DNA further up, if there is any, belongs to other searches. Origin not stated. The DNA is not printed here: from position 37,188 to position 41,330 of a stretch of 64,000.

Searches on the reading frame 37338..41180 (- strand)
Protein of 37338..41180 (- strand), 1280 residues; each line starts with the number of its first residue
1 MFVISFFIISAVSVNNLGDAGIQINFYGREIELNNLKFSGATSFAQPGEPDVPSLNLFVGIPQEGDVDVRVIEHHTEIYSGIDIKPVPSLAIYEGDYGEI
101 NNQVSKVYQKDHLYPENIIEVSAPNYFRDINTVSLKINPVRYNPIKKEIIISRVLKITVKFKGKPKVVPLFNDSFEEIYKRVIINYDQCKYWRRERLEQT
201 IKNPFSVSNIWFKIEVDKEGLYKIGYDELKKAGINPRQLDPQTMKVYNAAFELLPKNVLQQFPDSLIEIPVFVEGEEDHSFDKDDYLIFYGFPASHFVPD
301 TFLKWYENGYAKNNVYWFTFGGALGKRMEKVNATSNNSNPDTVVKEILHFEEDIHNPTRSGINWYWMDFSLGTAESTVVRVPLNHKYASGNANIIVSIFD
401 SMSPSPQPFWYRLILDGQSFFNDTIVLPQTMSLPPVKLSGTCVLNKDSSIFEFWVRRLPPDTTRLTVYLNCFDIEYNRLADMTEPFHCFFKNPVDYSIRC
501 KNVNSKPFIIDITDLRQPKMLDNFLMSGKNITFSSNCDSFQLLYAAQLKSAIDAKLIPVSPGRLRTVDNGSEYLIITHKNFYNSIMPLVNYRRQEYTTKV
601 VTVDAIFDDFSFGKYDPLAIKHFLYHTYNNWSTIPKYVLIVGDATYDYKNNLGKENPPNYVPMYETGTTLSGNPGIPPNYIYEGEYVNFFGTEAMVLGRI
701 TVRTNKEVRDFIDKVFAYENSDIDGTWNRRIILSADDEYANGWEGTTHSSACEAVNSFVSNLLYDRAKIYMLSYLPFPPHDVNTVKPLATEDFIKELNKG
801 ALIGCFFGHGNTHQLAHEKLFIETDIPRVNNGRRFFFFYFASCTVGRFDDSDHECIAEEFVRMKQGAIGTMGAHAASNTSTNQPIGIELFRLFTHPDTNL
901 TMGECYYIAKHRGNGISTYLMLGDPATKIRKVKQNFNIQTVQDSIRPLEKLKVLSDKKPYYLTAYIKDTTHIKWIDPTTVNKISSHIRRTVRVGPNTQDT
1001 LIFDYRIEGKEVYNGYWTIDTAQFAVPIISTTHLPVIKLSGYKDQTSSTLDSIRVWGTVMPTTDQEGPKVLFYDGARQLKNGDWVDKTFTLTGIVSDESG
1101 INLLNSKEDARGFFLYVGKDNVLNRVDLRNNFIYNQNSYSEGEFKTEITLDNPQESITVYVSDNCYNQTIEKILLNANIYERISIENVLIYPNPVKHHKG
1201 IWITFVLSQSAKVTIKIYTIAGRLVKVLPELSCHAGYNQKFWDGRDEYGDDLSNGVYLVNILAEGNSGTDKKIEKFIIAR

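Call 8: search_protein_families(library=pfam, proteins=[window:37338-41180:-], max_evalue=0.01)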
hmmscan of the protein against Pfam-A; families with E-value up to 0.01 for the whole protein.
window:37338-41180:- (1280 aa): 4 families
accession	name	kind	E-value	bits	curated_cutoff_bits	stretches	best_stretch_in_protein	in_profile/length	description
PF01364.23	Peptidase_C25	-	4.2e-65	220.9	23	1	573-928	1-373/374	Peptidase family C25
PF08126.16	Propeptide_C25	-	2.4e-22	79.5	22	1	36-188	46-199/205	Propeptide_C25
PF13860.13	FlgD_ig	-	2.1e-07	31.3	27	1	1207-1264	18-76/79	FlgD Ig-like domain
PF18962.6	Por_Secre_tail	-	1.9e-06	28.5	27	1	1190-1273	1-73/75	Secretion system C-terminal sorting domain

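Call 59: search_protein_families(library=ncbifam, proteins=[window:37338-41180:-], max_evalue=0.001)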
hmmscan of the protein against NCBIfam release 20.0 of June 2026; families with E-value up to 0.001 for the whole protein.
window:37338-41180:- (1280 aa): 5 families
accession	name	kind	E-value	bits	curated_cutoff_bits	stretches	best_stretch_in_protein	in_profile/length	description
NF033707.1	T9SS_sortase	equivalog_domain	4.9e-143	478.1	420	1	209-1278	5-1094/1095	type IX secretion system sortase PorU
NF052324.1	PorU_rel_Nterm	equivalog_domain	9.6e-46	156.4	450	2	466-907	292-732/879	putative type IX secretion system sortase PorU2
TIGR04183.1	Por_Secre_tail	domain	2.7e-07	30.4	23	1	1190-1272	1-68/72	T9SS type A sorting domain-containing protein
NF005176.1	PRK06655.1-1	equivalog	0.0002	21.3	230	1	1204-1273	90-158/197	flagellar hook assembly protein FlgD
NF009276.0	PRK12633.1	equivalog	0.00086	19.1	383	0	1207-1274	125-192/234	flagellar basal body rod modification protein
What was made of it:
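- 37338..41180 (-): PorU, the T9SS sortase that cleaves CTDs. This is context: the secretion machinery is encoded in the same window. NF033707 478 bits, cut-off 420 (call 59).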
